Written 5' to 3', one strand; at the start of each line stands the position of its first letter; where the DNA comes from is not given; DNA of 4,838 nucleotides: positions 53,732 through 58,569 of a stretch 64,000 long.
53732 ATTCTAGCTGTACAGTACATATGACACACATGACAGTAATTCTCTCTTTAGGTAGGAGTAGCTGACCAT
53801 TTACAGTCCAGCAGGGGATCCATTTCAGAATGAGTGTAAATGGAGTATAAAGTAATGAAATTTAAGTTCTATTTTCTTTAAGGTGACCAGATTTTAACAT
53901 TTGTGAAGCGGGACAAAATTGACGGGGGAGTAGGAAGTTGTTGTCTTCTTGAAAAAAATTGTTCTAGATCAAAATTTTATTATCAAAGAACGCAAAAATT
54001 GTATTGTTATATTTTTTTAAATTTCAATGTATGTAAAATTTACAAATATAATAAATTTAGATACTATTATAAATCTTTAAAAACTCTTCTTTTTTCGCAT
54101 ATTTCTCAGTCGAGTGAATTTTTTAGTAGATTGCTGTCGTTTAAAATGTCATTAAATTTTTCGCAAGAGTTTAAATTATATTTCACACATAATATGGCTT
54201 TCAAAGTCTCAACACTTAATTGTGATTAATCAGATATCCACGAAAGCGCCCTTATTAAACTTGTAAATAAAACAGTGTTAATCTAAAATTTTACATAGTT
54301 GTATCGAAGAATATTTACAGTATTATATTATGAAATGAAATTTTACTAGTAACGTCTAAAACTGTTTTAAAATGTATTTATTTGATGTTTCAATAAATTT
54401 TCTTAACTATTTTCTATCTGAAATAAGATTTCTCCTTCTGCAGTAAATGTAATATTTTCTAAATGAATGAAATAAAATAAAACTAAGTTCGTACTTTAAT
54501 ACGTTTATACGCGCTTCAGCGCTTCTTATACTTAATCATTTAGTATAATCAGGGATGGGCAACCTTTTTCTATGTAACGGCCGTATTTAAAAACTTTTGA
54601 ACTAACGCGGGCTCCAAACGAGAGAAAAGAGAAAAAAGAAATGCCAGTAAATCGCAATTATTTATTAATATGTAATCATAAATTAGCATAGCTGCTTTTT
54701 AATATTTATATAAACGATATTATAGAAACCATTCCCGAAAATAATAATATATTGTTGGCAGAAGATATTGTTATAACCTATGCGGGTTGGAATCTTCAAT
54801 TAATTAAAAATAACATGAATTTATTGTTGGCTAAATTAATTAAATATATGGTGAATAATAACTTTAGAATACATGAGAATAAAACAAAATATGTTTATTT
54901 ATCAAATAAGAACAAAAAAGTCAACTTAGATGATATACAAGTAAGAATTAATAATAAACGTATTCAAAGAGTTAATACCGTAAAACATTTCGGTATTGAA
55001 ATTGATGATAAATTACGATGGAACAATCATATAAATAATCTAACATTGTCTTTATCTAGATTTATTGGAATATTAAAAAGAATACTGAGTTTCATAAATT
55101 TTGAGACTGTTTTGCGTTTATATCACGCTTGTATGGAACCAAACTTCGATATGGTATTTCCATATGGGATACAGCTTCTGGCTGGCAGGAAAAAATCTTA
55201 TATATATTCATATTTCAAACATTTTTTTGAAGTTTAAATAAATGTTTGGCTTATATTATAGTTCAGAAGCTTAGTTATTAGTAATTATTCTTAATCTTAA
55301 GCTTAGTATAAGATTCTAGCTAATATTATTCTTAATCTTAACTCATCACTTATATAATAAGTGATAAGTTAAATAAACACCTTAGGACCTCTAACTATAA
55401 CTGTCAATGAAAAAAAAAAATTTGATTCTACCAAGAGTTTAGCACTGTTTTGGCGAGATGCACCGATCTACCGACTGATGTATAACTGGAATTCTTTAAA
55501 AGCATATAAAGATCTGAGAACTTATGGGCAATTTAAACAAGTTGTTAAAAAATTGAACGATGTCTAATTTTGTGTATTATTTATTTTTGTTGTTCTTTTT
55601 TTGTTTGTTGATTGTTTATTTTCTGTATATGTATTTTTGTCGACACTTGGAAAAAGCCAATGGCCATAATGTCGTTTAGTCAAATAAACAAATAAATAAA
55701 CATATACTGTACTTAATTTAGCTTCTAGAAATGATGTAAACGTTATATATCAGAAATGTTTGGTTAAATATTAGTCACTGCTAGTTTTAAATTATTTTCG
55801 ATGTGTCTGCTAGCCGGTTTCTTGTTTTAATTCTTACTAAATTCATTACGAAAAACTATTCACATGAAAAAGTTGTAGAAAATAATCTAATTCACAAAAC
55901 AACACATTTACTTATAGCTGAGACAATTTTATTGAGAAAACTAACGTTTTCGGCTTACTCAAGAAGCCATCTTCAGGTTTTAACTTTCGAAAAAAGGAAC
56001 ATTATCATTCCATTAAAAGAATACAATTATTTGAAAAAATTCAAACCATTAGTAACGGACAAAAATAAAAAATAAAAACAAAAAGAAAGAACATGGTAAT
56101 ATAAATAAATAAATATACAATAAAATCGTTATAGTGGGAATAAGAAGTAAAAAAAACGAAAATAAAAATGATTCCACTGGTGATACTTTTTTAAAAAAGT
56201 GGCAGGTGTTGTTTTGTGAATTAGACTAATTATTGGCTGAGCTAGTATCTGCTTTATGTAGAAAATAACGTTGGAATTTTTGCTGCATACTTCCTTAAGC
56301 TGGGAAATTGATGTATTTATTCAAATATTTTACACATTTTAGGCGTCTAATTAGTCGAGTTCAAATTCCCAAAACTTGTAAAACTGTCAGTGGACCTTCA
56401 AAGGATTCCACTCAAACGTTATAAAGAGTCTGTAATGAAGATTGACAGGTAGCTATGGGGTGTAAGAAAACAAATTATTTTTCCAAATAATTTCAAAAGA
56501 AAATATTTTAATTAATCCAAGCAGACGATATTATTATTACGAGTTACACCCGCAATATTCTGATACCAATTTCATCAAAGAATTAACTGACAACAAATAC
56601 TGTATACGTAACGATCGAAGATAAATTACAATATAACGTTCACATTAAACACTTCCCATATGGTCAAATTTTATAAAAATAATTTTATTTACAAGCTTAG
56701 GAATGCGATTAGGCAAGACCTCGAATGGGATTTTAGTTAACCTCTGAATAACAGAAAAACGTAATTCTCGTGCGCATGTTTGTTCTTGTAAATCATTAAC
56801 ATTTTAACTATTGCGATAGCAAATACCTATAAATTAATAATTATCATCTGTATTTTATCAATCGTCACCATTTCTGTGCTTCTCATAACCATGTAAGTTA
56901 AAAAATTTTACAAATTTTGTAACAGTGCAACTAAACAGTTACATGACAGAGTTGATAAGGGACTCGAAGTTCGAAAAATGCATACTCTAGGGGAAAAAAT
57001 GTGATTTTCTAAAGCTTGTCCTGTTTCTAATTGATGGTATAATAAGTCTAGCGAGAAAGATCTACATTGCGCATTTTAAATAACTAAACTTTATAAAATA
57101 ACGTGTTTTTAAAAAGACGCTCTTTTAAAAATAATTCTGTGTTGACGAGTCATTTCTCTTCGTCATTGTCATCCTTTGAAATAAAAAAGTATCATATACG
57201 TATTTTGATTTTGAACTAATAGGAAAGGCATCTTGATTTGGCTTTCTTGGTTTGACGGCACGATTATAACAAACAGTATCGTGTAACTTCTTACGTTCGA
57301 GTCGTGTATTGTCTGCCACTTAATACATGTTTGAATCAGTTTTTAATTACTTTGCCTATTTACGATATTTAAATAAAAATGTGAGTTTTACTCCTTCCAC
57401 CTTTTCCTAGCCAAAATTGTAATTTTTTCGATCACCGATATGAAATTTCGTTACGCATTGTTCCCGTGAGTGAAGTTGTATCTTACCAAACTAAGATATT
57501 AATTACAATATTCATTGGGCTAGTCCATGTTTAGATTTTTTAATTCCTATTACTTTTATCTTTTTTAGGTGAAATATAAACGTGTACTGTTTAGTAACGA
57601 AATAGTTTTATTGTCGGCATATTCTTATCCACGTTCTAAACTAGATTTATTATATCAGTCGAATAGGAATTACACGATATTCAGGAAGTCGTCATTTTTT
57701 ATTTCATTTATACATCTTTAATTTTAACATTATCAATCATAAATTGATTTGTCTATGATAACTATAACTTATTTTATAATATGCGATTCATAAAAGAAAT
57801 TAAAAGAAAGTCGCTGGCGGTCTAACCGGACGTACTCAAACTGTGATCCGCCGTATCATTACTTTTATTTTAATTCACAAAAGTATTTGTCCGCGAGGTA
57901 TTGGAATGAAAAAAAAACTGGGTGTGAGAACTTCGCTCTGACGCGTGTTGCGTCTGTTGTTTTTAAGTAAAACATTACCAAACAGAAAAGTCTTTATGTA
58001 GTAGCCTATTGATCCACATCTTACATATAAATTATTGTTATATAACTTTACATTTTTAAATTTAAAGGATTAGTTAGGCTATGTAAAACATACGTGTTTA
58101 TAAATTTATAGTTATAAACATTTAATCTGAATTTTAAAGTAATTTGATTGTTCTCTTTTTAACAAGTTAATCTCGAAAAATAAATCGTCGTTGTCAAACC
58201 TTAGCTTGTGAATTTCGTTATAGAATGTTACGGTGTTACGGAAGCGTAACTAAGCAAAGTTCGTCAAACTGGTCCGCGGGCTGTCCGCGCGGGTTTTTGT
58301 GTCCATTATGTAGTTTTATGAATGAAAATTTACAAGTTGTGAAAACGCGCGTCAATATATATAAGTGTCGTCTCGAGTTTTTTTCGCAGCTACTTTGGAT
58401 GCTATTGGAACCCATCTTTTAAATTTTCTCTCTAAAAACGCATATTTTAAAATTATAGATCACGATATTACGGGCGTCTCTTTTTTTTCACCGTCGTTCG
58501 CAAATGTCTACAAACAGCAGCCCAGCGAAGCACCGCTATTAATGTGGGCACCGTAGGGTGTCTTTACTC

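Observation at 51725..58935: Inverted duplication of a CpG/E-box promoter plus first coding exon, giving two outward-facing promoters 4.9 kb apart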

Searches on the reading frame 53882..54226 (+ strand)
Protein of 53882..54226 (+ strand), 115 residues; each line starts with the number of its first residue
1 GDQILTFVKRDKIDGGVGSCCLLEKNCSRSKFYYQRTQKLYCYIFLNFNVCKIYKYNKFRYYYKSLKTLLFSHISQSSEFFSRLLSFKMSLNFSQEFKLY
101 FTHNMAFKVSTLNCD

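Call 23: search_protein_families(library=pfam, proteins=[window:53882-54226:+], max_evalue=0.1)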
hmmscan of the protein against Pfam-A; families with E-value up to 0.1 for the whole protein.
seq(115 aa): 0 families

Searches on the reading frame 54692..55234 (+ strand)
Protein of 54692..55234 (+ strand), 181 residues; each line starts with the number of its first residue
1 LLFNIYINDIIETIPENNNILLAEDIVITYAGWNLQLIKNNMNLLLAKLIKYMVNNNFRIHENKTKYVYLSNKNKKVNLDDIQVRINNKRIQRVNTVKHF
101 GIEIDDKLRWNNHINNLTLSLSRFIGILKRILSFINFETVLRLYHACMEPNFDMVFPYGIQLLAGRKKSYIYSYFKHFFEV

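Call 23: search_protein_families(library=pfam, proteins=[window:54692-55234:+], max_evalue=0.1)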
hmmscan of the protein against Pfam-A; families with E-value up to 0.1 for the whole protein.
seq(181 aa): 2 families
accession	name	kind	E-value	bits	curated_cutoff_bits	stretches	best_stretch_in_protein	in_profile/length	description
PF00078.32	RVT_1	-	0.00094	19.4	29.6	1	1-79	128-194/205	Reverse transcriptase (RNA-dependent DNA polymerase)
PF03548.22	LolA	-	0.035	14.3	23.6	1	39-103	77-143/165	Outer membrane lipoprotein carrier protein LolA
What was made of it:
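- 54692..55706 (+): 5'-truncated non-LTR (LINE) fragment: an RT C-terminal ORF at 54692-55234, a further ORF piece at 55373-55564, and an AAAT-type tail at 55682-55706. Call 23 (RVT_1, E 9e-4).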

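Call 47: search_solved_structures(query=window:54692-55234:+, max_evalue=1)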
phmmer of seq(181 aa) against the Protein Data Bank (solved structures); distinct sequences matched with E-value up to 1: 0.

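Call 53: search_protein_representatives(protein=window:54692-55234:+)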
Query: 181 residues. Proteins with E-value up to 0.001 (for the whole library): 13476; up to 1e-10: 944; up to 1e-30: 0. The best 150 are listed.
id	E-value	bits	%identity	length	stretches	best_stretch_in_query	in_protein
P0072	3.0e-24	102.3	39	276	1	22-152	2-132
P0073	1.5e-23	100.1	34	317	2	19-146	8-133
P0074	7.0e-20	88.1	36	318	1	1-153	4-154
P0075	3.3e-19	85.9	32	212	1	1-154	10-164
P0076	4.2e-19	85.6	36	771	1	1-173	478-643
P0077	3.0e-18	82.8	35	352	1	1-154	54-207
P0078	5.2e-18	82.0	34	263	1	1-172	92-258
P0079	5.3e-18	82.0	36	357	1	1-153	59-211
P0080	1.1e-17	81.0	35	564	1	1-148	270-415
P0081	1.7e-17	80.4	37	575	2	1-146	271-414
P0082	1.7e-17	80.4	36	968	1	1-172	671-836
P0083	1.9e-17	80.2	32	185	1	15-160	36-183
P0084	2.0e-17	80.2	34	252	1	21-152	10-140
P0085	2.5e-17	79.8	33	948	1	1-163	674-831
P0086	2.8e-17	79.6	32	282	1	2-162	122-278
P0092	1.1e-16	77.7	36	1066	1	1-162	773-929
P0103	4.0e-16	75.9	35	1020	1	1-151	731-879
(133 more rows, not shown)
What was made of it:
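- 54692..55706 (+): Call 53 (13,476 homologues).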

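Call 54: search_protein_families(library=pfam, proteins=[P0082, P0092, P0085, P0103], max_evalue=0.00001)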
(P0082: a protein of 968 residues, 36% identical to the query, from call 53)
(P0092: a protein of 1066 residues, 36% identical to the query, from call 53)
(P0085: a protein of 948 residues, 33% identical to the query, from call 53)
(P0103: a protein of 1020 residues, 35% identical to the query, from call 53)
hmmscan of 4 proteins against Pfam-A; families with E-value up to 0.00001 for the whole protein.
P0082 (968 aa): 2 families
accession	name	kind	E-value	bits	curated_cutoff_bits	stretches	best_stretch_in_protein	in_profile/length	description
PF00078.32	RVT_1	-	1.1e-37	130.2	29.6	1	528-772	3-205/205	Reverse transcriptase (RNA-dependent DNA polymerase)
PF03372.29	Exo_endo_phos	-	3.4e-13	50.3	24.5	1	17-234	3-225/225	Endonuclease/Exonuclease/phosphatase family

P0092 (1066 aa): 3 families
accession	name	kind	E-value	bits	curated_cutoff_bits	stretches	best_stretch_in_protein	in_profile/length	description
PF00078.32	RVT_1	-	2.3e-32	112.8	29.6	1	629-875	5-205/205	Reverse transcriptase (RNA-dependent DNA polymerase)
PF03372.29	Exo_endo_phos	-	2.9e-09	37.4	24.5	1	128-337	3-225/225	Endonuclease/Exonuclease/phosphatase family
PF14529.12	Exo_endo_phos_2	-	2.4e-08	34.3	27.4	1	231-341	3-117/117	Endonuclease-reverse transcriptase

P0085 (948 aa): 1 family
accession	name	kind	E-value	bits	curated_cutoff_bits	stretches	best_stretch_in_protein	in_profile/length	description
PF00078.32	RVT_1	-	2e-37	129.3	29.6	1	529-776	5-205/205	Reverse transcriptase (RNA-dependent DNA polymerase)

P0103 (1020 aa): 3 families
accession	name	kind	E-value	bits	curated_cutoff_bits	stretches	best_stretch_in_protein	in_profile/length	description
PF00078.32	RVT_1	-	6.7e-34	117.8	29.6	1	591-831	6-204/205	Reverse transcriptase (RNA-dependent DNA polymerase)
PF03372.29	Exo_endo_phos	-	6.3e-11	42.9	24.5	1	112-296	29-225/225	Endonuclease/Exonuclease/phosphatase family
PF14529.12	Exo_endo_phos_2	-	2.8e-08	34.1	27.4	1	192-297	3-114/117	Endonuclease-reverse transcriptase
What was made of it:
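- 54692..55706 (+): Call 54 (long homologues are APE endonuclease + RVT_1 proteins).
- Checked: The spacer ORF 54692-55234 (+) is a LINE ORF2 fragment (calls 23, 53, 54).
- Tried and rejected: It was confirmed instead by the exhaustive representative search (calls 53, 54).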

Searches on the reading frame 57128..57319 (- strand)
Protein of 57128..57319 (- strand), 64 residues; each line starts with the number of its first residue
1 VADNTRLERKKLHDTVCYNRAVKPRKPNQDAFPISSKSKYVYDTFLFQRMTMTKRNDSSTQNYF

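Call 23: search_protein_families(library=pfam, proteins=[window:57128-57319:-], max_evalue=0.1)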
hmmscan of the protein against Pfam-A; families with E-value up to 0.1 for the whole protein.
seq(64 aa): 1 family
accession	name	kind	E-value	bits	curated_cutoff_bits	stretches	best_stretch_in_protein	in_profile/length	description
PF23474.1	Acb1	-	0.0014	18.8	27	1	5-42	28-63/144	Anti-CBASS protein Acb1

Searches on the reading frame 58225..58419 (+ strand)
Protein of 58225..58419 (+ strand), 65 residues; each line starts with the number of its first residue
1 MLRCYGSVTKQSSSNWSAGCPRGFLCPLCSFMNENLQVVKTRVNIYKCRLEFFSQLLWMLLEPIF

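Call 17: find_encoding_contigs(protein=window:58225-58419:+, flank=10000, max_places=10)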
Protein seq(65 aa) (65 aa): no gene with exactly this product is on record in the collection.
